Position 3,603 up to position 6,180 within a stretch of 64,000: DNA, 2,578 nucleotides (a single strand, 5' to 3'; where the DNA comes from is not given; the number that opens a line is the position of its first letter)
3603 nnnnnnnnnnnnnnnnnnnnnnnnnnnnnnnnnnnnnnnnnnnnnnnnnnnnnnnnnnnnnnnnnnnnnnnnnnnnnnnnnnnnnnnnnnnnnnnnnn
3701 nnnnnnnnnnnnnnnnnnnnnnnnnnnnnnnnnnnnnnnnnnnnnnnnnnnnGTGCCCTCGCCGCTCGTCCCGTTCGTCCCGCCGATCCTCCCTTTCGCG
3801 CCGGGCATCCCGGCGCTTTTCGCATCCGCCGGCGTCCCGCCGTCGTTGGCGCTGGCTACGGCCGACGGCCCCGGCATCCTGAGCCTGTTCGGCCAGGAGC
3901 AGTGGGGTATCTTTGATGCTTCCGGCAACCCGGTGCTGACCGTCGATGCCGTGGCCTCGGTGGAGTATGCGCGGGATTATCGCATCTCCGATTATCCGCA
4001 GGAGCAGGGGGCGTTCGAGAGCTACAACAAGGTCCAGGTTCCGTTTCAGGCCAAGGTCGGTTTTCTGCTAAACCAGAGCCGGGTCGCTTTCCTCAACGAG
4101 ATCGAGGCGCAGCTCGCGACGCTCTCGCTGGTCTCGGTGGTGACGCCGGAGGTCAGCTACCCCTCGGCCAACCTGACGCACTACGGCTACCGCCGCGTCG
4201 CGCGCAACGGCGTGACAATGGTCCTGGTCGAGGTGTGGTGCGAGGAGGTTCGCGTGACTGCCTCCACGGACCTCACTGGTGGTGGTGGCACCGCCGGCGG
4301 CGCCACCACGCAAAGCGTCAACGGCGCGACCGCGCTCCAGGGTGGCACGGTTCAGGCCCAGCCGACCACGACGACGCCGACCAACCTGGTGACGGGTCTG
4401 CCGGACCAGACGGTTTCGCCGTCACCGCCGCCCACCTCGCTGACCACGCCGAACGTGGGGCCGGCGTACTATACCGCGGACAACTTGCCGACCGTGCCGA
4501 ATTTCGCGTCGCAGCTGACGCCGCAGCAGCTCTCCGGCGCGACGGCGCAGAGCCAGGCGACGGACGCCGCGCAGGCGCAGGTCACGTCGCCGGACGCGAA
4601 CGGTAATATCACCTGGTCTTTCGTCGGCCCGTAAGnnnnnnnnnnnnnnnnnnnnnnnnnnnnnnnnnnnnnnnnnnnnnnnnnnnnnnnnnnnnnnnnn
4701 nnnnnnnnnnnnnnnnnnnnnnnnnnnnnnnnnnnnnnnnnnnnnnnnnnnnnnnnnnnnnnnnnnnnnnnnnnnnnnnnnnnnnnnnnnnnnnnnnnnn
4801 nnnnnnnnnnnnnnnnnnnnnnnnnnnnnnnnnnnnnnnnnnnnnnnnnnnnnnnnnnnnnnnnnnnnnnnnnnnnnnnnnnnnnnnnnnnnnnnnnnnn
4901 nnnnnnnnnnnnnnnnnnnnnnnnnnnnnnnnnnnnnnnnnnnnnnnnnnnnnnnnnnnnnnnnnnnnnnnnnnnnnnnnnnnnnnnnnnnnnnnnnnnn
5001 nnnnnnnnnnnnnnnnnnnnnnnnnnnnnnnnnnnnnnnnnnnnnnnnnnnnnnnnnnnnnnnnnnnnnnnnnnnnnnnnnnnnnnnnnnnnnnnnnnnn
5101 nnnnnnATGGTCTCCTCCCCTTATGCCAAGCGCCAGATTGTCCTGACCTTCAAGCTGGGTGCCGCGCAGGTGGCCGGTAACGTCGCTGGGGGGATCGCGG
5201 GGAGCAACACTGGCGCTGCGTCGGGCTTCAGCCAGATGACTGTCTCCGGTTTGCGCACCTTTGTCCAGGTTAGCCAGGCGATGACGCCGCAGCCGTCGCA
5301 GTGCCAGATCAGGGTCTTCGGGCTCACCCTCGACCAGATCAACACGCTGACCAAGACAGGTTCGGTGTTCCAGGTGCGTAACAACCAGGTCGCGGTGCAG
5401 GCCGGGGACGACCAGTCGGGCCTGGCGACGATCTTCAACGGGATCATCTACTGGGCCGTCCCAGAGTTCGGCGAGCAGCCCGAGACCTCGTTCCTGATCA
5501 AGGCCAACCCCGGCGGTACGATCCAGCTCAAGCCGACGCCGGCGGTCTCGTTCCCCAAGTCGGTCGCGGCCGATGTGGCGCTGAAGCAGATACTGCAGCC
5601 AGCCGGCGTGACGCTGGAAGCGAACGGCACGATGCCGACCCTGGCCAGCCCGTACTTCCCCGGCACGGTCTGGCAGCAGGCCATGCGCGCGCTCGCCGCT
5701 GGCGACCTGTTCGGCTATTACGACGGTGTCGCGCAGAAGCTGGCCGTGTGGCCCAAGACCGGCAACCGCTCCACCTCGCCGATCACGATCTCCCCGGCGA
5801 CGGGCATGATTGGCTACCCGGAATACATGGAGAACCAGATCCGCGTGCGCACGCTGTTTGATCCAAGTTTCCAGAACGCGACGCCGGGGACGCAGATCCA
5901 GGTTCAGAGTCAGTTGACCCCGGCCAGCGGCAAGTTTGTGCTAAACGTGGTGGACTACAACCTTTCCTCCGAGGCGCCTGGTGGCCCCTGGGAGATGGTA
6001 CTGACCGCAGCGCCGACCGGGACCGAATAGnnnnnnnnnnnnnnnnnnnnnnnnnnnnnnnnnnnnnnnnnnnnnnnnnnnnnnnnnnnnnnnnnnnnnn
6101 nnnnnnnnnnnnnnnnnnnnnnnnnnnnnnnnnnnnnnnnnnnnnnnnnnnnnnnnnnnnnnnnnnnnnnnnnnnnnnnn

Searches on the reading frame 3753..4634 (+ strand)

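Call 91: search_protein_families(library=phrogs, proteins=[window:3753-4634:+], max_evalue=0.00001)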
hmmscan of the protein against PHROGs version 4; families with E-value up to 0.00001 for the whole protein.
window:3753-4634:+ (293 aa): 1 family
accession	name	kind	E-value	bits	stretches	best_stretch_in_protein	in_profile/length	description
phrog_1830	-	unknown function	1.6e-47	163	1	17-217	11-211/229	-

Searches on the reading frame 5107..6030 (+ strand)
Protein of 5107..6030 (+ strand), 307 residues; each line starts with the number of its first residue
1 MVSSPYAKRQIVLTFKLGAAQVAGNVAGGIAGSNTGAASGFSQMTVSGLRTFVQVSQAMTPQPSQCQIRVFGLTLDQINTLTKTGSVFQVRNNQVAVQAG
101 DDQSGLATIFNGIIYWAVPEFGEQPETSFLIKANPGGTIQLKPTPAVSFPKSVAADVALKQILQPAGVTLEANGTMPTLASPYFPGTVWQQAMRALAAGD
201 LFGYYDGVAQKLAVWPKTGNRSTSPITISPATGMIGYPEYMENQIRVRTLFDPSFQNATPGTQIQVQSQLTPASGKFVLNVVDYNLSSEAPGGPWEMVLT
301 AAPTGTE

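Call 91: search_protein_families(library=phrogs, proteins=[window:5107-6030:+], max_evalue=0.00001)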
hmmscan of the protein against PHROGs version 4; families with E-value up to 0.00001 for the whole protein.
window:5107-6030:+ (307 aa): 1 family
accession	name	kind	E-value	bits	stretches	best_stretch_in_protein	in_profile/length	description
phrog_196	-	tail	1.2e-43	150.5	1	4-306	82-363/536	baseplate hub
